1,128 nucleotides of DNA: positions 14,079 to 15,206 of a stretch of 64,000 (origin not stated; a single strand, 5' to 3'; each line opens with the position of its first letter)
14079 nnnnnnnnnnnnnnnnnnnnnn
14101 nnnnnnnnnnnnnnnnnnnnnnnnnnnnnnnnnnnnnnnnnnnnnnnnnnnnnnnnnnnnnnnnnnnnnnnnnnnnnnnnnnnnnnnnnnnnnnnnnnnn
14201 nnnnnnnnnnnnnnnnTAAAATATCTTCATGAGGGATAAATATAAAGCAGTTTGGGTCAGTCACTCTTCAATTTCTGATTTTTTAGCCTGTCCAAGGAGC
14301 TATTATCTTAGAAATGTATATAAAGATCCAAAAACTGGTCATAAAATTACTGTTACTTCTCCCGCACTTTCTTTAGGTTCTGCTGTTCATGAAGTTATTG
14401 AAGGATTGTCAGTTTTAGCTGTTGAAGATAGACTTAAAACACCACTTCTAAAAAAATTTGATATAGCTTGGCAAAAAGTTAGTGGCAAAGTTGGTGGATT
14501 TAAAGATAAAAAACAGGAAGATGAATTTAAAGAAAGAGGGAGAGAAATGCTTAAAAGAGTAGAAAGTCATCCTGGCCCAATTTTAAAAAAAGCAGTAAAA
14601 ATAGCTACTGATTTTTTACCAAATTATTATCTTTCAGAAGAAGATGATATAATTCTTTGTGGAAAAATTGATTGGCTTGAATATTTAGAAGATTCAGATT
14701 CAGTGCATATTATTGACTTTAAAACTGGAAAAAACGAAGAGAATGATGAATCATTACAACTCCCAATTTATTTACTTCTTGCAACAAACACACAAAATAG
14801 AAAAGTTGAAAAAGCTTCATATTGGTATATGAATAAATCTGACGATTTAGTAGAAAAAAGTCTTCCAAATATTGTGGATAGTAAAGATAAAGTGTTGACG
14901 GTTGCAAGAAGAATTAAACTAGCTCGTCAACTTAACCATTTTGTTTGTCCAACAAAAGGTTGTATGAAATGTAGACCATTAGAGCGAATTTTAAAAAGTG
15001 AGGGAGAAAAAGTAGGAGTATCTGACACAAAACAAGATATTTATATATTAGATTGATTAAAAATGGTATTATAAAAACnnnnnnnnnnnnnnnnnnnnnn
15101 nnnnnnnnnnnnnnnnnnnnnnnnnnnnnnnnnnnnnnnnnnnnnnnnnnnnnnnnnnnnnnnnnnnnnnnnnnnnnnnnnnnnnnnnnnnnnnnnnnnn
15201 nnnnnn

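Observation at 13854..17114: Type II RM-like module with a stand-alone Cas4-like Fe-S nuclease and no CRISPR array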

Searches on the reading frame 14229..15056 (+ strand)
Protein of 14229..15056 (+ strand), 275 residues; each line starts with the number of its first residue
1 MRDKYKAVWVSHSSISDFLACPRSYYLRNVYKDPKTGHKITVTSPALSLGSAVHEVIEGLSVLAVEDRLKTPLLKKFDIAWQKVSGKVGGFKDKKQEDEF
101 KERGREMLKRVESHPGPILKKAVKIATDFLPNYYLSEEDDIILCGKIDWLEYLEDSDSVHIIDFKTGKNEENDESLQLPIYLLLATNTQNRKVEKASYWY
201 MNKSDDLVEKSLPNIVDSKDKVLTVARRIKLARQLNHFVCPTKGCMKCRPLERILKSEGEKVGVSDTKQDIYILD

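Call 3: search_protein_families(library=pfam, proteins=[window:14229-15056:+], max_evalue=0.1)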
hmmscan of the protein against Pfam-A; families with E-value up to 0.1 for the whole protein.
window:14229-15056:+ (275 aa): 5 families
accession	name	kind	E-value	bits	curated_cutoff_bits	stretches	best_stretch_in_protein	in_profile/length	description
PF12705.13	PDDEXK_1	-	2.4e-23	83.8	22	1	10-248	2-240/247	PD-(D/E)XK nuclease superfamily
PF01930.23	Cas_Cas4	-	0.0019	18.7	22.7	1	145-206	54-111/160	Domain of unknown function DUF83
PF12684.13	DUF3799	-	0.023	14.9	26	0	11-59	1-43/233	PDDEXK-like domain of unknown function (DUF3799)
PF08696.17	Dna2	-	0.063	13.4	22.4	0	10-82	56-120/204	DNA replication factor Dna2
PF10313.15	DUF2415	-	0.087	13.2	20.5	0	148-170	16-38/43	Uncharacterised protein domain (DUF2415)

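Call 4: search_protein_families(library=ncbifam, proteins=[window:14229-15056:+], max_evalue=0.1)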
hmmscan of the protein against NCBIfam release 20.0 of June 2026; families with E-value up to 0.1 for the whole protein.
window:14229-15056:+ (275 aa): 7 families
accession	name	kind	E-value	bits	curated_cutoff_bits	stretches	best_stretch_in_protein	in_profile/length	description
TIGR00372.1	cas4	equivalog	5.6e-09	36.1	65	1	139-248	64-172/180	CRISPR-associated protein Cas4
NF049935.1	cas4g_cas1g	exception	0.00013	20.6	560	1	101-249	32-184/546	CRISPR-associated endonuclease Cas4g/Cas1g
TIGR02774.1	rexB_recomb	equivalog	0.00059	18.3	718.35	1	9-182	744-924/1076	ATP-dependent nuclease subunit B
TIGR04328.1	cas4_PREFRAN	exception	0.0042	17.1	70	1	13-69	4-57/178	type V CRISPR-associated protein Cas4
NF053604.1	PyCsp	equivalog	0.0076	16.5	120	0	17-53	20-59/67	RNA chaperone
NF010485.0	PRK13909.1-2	equivalog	0.014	13.6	650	1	145-195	846-894/909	RecB-like helicase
TIGR03623.1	TIGR03623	subfamily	0.051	11.7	299.6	1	142-186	736-784/876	probable DNA repair protein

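Call 5: search_protein_families(library=padloc, proteins=[window:14229-15056:+], max_evalue=0.1)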
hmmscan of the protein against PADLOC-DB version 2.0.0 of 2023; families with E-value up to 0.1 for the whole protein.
window:14229-15056:+ (275 aa): 15 families
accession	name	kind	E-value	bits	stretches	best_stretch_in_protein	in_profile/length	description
PDLC01250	Cas4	-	1.6e-10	39.5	2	138-248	57-161/168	"CAS-I,CAS-II,CAS-III,CAS-IV,CAS-V,CAS-VI; acquisition_associated"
PDLC01447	Cas4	-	9.3e-10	37.2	1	9-248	4-151/161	"CAS-I,CAS-II,CAS-III,CAS-IV,CAS-V,CAS-VI; acquisition_associated"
PDLC00943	Cas4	-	1.5e-09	36.1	1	139-248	64-172/180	CRISPR-associated protein Cas4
PDLC02410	Aga_Cas4-like_Nuc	-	9.3e-09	33.5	1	9-199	2-186/255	Class II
PDLC02083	Cas4_II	-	3.5e-06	25.5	1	128-231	61-157/186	-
PDLC02087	Cas4b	-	6.7e-06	24.3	1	98-248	32-179/189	-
PDLC02035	Cas4d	-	8e-06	23.5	1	127-230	50-148/196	-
PDLC00944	Cas4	-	9.8e-06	23.9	1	141-248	65-170/177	Cas4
PDLC01611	Cas4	-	3.2e-05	22.3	1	129-207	53-109/158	"CAS-I,CAS-II,CAS-III,CAS-IV,CAS-V,CAS-VI; acquisition_associated"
PDLC02405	Aga_Cas4-like_Nuc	-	0.0001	19.7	1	146-225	144-222/270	Class II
PDLC00058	DruK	-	0.00019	18.2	1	143-172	156-184/388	PD-(D/E)XK nuclease superfamily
PDLC00945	Cas4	-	0.0011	17.1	1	13-69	4-57/178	"CRISPR-associated protein Cas4, subtype PREFRAN"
PDLC00060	DruK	-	0.0014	16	1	140-196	140-197/347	PD-(D/E)XK nuclease superfamily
PDLC00059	DruK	-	0.0084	13.3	1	139-191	122-176/326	PD-(D/E)XK nuclease superfamily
PDLC02406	Aga_Cas4-like_Nuc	-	0.017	12.6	0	154-188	181-215/308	Class II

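Call 15: find_homologous_proteins(query=window:14229-15053:+)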
Query window:14229-15053:+ (275 aa): 6605 proteins with E <= 0.001 among 7361 candidates; the best 120 are listed.
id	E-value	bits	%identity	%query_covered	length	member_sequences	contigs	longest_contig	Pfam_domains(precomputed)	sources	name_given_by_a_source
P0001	4.8e-181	618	100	100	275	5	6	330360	PF12705.14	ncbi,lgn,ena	ncbi:MAG: PD-(D/E)XK nuclease family protein [Patescibacteria group bacterium]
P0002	3.3e-166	569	91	100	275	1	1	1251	PF12705.14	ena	-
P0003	1.2e-163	561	89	100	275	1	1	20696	PF12705.14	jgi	jgi:ATP-dependent helicase/DNAse subunit B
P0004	1.3e-162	557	89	100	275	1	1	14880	PF12705.14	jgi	jgi:ATP-dependent helicase/DNAse subunit B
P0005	8.7e-162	555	89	100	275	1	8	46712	PF12705.14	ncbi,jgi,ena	-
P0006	3.9e-161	553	86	100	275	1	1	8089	PF12705.14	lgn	-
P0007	6.2e-160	549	86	100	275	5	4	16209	PF12705.14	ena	-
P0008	1.0e-159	548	86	100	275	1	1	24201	PF12705.14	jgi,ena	-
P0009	2.8e-159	546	87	100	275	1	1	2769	PF12705.14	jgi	jgi:ATP-dependent helicase/DNAse subunit B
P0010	4.3e-159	546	86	100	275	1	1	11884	PF12705.14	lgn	-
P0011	1.0e-157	541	85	100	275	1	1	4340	PF12705.14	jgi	-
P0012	1.0e-157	541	85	100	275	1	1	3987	PF12705.14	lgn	-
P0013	4.5e-157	539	84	100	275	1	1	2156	PF12705.14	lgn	-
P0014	5.8e-157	539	86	100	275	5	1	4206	PF12705.14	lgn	-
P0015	6.5e-157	539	85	100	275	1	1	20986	PF12705.14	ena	-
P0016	7.4e-157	538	84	100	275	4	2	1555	PF12705.14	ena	-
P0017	9.7e-157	538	85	100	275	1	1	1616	PF12705.14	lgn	-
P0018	1.1e-156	538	85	100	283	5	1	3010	PF12705.14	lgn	-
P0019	3.8e-156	536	84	100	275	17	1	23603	PF12705.14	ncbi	-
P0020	4.3e-156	536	84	100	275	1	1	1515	PF12705.14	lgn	-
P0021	4.7e-156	536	84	100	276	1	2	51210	PF12705.14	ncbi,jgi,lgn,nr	ncbi:MAG: hypothetical protein ACD_19C00079G0047 [uncultured bacterium]|nr:MAG: hypothetical protein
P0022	9.0e-156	535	84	100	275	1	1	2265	PF12705.14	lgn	-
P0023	1.1e-155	535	84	100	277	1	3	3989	PF12705.14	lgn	-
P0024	3.4e-155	533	85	100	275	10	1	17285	PF12705.14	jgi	jgi:ATP-dependent helicase/DNAse subunit B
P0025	5.3e-155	532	84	100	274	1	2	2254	PF12705.14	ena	-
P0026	5.5e-155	532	83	100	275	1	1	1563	PF12705.14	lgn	-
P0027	7.0e-155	532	85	100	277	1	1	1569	PF12705.14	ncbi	-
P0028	7.3e-155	532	84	100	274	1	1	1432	PF12705.14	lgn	-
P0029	1.0e-154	532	84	100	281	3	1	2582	PF12705.14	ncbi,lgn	-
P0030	1.4e-154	531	83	100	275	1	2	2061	PF12705.14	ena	-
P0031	3.5e-154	530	85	100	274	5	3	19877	PF12705.14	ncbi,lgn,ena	-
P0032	3.7e-154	530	83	100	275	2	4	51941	PF12705.14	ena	-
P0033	7.1e-154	529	84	100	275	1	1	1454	PF01930.24,PF12705.14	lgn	-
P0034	7.3e-154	529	83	100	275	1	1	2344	PF12705.14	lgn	-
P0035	7.3e-154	529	82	100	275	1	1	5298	PF12705.14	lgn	-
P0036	1.1e-153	528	82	100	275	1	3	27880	PF12705.14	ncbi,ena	ncbi:MAG: PD-(D/E)XK nuclease family protein [Patescibacteria group bacterium]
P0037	2.9e-153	527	84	100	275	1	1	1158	PF12705.14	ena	-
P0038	4.2e-153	526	84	100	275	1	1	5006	PF12705.14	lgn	-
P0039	4.7e-153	526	81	100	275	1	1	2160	PF12705.14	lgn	-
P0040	4.8e-153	526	84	100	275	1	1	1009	PF12705.14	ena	-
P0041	9.3e-153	525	83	99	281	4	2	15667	PF12705.14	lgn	-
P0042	1.7e-152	524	82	100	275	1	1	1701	PF12705.14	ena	-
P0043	4.1e-152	523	80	100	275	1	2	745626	PF12705.14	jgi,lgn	jgi:ATP-dependent helicase/DNAse subunit B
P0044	8.8e-152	522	82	100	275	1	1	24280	PF12705.14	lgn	-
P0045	1.1e-151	522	84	100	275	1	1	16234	PF12705.14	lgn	-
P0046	1.4e-151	521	81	100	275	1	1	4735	PF12705.14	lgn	-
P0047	2.4e-151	520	82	100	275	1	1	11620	PF12705.14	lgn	-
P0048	2.6e-151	520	81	100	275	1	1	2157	PF12705.14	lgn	-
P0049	3.1e-151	520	82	100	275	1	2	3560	PF12705.14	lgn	-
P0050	3.4e-151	520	81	100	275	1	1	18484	PF12705.14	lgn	-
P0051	4.5e-151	520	80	100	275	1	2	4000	PF12705.14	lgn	-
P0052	4.7e-151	519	81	100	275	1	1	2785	PF12705.14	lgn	-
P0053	1.1e-149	515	83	100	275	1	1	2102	PF12705.14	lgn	-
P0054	1.8e-149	514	81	100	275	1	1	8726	PF12705.14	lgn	-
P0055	2.3e-148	511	81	100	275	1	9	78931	PF12705.14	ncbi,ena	-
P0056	4.1e-148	510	82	98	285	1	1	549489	PF12705.14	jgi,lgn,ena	-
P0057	3.4e-147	507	79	99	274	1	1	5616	PF12705.14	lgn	-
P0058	2.8e-146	504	80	100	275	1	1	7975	PF12705.14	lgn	-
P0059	3.9e-146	503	80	100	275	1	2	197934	PF12705.14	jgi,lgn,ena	jgi:ATP-dependent helicase/DNAse subunit B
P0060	1.1e-145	502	79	99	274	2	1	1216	PF12705.14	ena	-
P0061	3.5e-145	500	78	100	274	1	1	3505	PF12705.14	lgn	-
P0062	5.6e-145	500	78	100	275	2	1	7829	PF12705.14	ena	-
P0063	7.7e-145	499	78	100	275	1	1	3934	PF12705.14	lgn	-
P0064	9.4e-145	499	78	100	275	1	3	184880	PF12705.14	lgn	-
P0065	1.0e-144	499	78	100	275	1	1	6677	PF12705.14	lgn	-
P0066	2.0e-144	498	78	100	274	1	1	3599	PF12705.14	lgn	-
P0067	5.4e-144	496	80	100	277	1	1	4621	PF12705.14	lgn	-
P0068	9.3e-144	496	78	100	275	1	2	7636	PF12705.14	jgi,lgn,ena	-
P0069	1.1e-143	495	78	100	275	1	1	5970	PF12705.14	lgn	-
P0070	1.5e-143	495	77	100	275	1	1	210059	PF12705.14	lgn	-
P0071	1.8e-143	495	78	100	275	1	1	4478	PF12705.14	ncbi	-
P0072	2.6e-143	494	78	100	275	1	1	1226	PF12705.14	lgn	-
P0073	2.6e-143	494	78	100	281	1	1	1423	PF12705.14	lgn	-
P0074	4.2e-143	493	77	100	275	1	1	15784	PF12705.14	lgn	-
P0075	8.4e-143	492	77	100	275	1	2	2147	PF12705.14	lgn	-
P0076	1.8e-142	491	77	100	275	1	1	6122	PF12705.14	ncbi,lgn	-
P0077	4.0e-142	490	78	100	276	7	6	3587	PF12705.14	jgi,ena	-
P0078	1.8e-141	488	80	100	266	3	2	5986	PF12705.14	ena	-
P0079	3.2e-141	487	77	100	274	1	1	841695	PF12705.14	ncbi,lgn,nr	ncbi:MAG: PD-(D/E)XK nuclease family protein [bacterium]|nr:MAG: PD-(D/E)XK nuclease family protein 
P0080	3.7e-141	487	78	100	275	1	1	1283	PF12705.14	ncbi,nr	ncbi:MAG: PD-(D/E)XK nuclease family protein [Candidatus Woesebacteria bacterium]|nr:PD-(D/E)XK nucl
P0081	4.3e-140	484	76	99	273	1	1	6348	PF12705.14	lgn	-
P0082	8.0e-140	483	76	100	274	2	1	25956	PF12705.14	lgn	-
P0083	1.1e-139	482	75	100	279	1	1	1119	PF01930.24,PF12705.14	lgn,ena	-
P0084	2.9e-139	481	74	100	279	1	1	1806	PF01930.24,PF12705.14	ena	-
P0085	4.9e-139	480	74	100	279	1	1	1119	PF12705.14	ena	-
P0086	1.5e-138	478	76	99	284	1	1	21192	PF12705.14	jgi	jgi:ATP-dependent helicase/DNAse subunit B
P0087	1.5e-138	478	76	99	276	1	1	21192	PF12705.14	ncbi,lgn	-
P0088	4.0e-137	474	76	100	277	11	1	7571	PF12705.14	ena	-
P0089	7.4e-137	473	76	99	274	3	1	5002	PF12705.14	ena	-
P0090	1.1e-136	472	75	99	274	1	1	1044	PF01930.24,PF12705.14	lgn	-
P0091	8.9e-136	469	75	100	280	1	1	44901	PF12705.14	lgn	-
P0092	2.8e-135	468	75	100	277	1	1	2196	PF12705.14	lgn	-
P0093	3.0e-135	468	75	100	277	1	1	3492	PF12705.14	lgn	-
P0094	3.4e-134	464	73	100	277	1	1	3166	PF12705.14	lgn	-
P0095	4.1e-134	464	73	100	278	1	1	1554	PF12705.14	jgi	-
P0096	6.7e-134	463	76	99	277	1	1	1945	PF12705.14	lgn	-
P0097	5.0e-133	460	74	99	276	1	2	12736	PF12705.14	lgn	-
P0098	9.4e-133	459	74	99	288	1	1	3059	PF12705.14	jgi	jgi:ATP-dependent helicase/DNAse subunit B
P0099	2.0e-132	458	74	99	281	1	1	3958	PF12705.14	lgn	-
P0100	4.0e-132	457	73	100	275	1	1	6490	PF01930.24,PF12705.14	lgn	-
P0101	1.2e-131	456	72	100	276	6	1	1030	PF12705.14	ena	-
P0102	1.4e-131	456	73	99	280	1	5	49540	PF01930.24,PF12705.14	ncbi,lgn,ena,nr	ncbi:PD-(D/E)XK nuclease family protein [Candidatus Microgenomates bacterium]|nr:PD-(D/E)XK nuclease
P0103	2.8e-131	455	72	100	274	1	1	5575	PF12705.14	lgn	-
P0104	2.9e-131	455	73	100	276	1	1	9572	PF12705.14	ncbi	-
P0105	3.2e-131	454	72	99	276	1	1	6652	PF12705.14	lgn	-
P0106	3.4e-131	454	72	100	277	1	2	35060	PF12705.14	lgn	-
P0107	8.5e-131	453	73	100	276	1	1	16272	PF01930.24,PF12705.14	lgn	-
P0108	1.8e-130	452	74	99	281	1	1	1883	PF01930.24,PF12705.14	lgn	-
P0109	2.4e-130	452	71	100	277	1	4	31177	PF01930.24,PF12705.14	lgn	-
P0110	5.4e-130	450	71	99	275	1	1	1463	PF01930.24,PF12705.14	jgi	-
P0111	8.9e-130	450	72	99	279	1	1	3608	PF12705.14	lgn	-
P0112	2.3e-129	448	72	99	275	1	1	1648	PF01930.24,PF12705.14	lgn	-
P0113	4.9e-129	447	71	99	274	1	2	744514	PF12705.14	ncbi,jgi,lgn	-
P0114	3.4e-128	445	72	99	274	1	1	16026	PF12705.14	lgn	-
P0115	4.7e-128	444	71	99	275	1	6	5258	PF12705.14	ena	-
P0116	7.9e-128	443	72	99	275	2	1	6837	PF01930.24,PF12705.14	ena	-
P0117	1.1e-127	443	71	99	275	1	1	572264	PF12705.14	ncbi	-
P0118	2.3e-127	442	71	99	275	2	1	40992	PF01930.24,PF12705.14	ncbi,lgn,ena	ncbi:MAG: PD-(D/E)XK nuclease family protein [Patescibacteria group bacterium]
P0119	3.5e-127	441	71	99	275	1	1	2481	PF12705.14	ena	-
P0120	4.1e-127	441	70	100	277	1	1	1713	PF12705.14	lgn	-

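Call 16: find_encoding_contigs(protein=P0005, flank=6000, max_places=3)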
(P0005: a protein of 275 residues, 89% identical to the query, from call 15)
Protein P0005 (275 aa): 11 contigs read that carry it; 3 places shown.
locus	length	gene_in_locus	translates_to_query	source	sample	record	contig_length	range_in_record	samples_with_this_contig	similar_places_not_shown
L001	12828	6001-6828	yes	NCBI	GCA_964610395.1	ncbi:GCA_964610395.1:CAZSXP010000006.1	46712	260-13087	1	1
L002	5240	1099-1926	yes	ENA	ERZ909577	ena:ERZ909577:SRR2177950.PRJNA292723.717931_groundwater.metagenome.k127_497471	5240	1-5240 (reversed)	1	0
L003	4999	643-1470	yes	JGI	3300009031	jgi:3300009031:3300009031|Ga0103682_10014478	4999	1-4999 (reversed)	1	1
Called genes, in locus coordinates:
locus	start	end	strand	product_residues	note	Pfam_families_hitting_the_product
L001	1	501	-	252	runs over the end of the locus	PF02475:TRM5-TYW2_MTfase, PF06325:PrmA (weak), PF05050:Methyltransf_21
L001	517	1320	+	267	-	PF13439:Glyco_transf_4 (weak)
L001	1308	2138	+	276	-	PF00535:Glycos_transf_2 (weak), PF13641:Glyco_tranf_2_3 (faint), PF13632:Glyco_trans_2_3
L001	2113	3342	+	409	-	PF01943:Polysacc_synt, PF01554:MatE (faint), PF05975:EcsB (weak), PF13440:Polysacc_synt_3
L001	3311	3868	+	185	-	-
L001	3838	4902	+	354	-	PF04932:Wzy_C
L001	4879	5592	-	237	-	PF17936:Big_6 (faint), PF09136:Glucodextran_B, PF19077:Big_13 (faint), PF09136:Glucodextran_B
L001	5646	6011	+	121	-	-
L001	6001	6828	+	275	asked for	PF12705:PDDEXK_1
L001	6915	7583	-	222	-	PF00970:FAD_binding_6 (weak), PF00175:NAD_binding_1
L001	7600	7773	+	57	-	-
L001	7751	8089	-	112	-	PF18920:DUF5671 (faint)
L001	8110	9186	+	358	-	PF09903:DUF2130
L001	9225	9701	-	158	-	PF01476:LysM, PF23457:LysM2_NFP (faint), PF01476:LysM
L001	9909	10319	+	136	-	PF11645:PDDEXK_5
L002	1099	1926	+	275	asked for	PF12705:PDDEXK_1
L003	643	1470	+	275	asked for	PF12705:PDDEXK_1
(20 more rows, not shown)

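Call 17: find_encoding_contigs(protein=P0021, flank=6000, max_places=2)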
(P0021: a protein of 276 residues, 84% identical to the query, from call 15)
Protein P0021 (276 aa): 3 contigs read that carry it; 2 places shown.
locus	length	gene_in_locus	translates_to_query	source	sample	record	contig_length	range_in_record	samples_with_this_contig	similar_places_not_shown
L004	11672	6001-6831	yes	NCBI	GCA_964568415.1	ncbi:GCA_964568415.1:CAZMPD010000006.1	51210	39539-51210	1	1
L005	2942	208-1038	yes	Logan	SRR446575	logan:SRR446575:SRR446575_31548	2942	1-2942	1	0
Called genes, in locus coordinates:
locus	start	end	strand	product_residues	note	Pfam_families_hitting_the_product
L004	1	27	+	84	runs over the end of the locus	-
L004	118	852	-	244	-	PF27100:DcsG_N, PF02955:GSH-S_ATP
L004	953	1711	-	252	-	PF02475:TRM5-TYW2_MTfase (weak), PF05050:Methyltransf_21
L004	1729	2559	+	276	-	PF13641:Glyco_tranf_2_3 (faint), PF00535:Glycos_transf_2, PF13506:Glyco_transf_21 (weak)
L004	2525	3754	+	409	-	PF01943:Polysacc_synt, PF13440:Polysacc_synt_3, PF01554:MatE (faint)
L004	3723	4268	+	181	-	-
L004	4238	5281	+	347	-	PF04932:Wzy_C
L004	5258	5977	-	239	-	PF09136:Glucodextran_B (weak), PF17936:Big_6, PF19077:Big_13 (weak), PF07495:Y_Y_Y (faint), PF12733:Cadherin-like (faint), PF27332:TP_0781 (faint), PF09136:Glucodextran_B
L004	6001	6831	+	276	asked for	PF12705:PDDEXK_1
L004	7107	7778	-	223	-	PF00970:FAD_binding_6 (weak), PF00175:NAD_binding_1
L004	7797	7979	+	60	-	-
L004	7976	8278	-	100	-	-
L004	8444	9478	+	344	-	PF09903:DUF2130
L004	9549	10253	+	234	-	PF09553:RE_Eco47II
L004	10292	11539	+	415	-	PF00376:MerR, PF13411:MerR_1, PF00145:DNA_methylase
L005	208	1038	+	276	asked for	PF12705:PDDEXK_1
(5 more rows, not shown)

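Call 18: find_encoding_contigs(protein=P0043, flank=6000, max_places=2)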
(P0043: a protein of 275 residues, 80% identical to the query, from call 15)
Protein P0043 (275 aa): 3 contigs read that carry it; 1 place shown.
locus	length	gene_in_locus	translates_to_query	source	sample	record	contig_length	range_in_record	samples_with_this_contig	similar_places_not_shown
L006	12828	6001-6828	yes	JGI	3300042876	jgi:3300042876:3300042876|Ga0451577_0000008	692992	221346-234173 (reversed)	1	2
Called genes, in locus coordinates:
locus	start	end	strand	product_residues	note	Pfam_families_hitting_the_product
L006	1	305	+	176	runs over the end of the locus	PF00561:Abhydrolase_1 (faint), PF06821:Ser_hydrolase, PF12695:Abhydrolase_5 (faint)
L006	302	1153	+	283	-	PF13641:Glyco_tranf_2_3 (weak), PF00535:Glycos_transf_2, PF13632:Glyco_trans_2_3 (weak)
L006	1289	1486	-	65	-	-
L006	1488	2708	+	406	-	PF01943:Polysacc_synt, PF05975:EcsB, PF13440:Polysacc_synt_3, PF01554:MatE (faint)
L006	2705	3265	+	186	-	-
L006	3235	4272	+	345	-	PF04932:Wzy_C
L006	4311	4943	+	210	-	-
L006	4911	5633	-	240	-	PF12733:Cadherin-like (faint), PF09136:Glucodextran_B, PF17936:Big_6, PF19077:Big_13, PF27332:TP_0781 (faint), PF07495:Y_Y_Y (faint), PF09136:Glucodextran_B (weak)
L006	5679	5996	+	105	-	-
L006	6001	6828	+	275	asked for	PF12705:PDDEXK_1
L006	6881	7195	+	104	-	-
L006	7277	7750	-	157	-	PF01243:PNPOx_N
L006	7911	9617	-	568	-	PF08439:Peptidase_M3_N, PF01432:Peptidase_M3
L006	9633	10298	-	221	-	PF00970:FAD_binding_6, PF00175:NAD_binding_1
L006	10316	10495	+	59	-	-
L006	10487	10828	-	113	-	PF18920:DUF5671 (faint)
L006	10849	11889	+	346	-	PF09903:DUF2130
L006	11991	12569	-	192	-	PF01476:LysM, PF23457:LysM2_NFP (faint), PF01476:LysM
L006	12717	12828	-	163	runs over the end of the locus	PF08719:NADAR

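Call 19: find_encoding_contigs(protein=P0079, flank=6000, max_places=2)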
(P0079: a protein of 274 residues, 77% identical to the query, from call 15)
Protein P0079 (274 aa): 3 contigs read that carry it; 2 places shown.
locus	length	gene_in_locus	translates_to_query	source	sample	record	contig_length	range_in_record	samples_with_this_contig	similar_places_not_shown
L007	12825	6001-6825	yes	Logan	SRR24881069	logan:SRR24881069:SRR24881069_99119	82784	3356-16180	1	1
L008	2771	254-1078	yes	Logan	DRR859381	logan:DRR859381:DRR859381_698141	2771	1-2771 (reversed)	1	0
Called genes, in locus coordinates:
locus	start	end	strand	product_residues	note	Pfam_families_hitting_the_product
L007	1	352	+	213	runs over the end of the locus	PF13489:Methyltransf_23, PF13847:Methyltransf_31, PF08241:Methyltransf_11, PF08242:Methyltransf_12 (weak), PF13649:Methyltransf_25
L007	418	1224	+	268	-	PF13439:Glyco_transf_4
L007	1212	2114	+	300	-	PF00535:Glycos_transf_2 (faint)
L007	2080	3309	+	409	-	PF01943:Polysacc_synt, PF05975:EcsB (weak), PF13440:Polysacc_synt_3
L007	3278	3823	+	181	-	-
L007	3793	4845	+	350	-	PF04932:Wzy_C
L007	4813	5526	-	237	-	PF12733:Cadherin-like (faint), PF17936:Big_6, PF09136:Glucodextran_B (weak), PF19077:Big_13 (weak), PF27332:TP_0781 (faint), PF07495:Y_Y_Y (faint), PF09136:Glucodextran_B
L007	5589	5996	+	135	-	-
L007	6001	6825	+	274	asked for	PF12705:PDDEXK_1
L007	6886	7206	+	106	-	-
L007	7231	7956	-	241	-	PF00970:FAD_binding_6 (weak), PF00175:NAD_binding_1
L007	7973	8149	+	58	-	-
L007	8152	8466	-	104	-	PF18920:DUF5671 (faint)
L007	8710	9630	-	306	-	PF09397:FtsK_gamma, PF01580:FtsK_SpoIIIE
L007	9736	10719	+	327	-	PF00145:DNA_methylase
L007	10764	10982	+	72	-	PF12844:HTH_19, PF13560:HTH_31 (weak), PF01381:HTH_3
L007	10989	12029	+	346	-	-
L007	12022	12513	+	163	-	-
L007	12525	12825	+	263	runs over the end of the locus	-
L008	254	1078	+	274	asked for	PF12705:PDDEXK_1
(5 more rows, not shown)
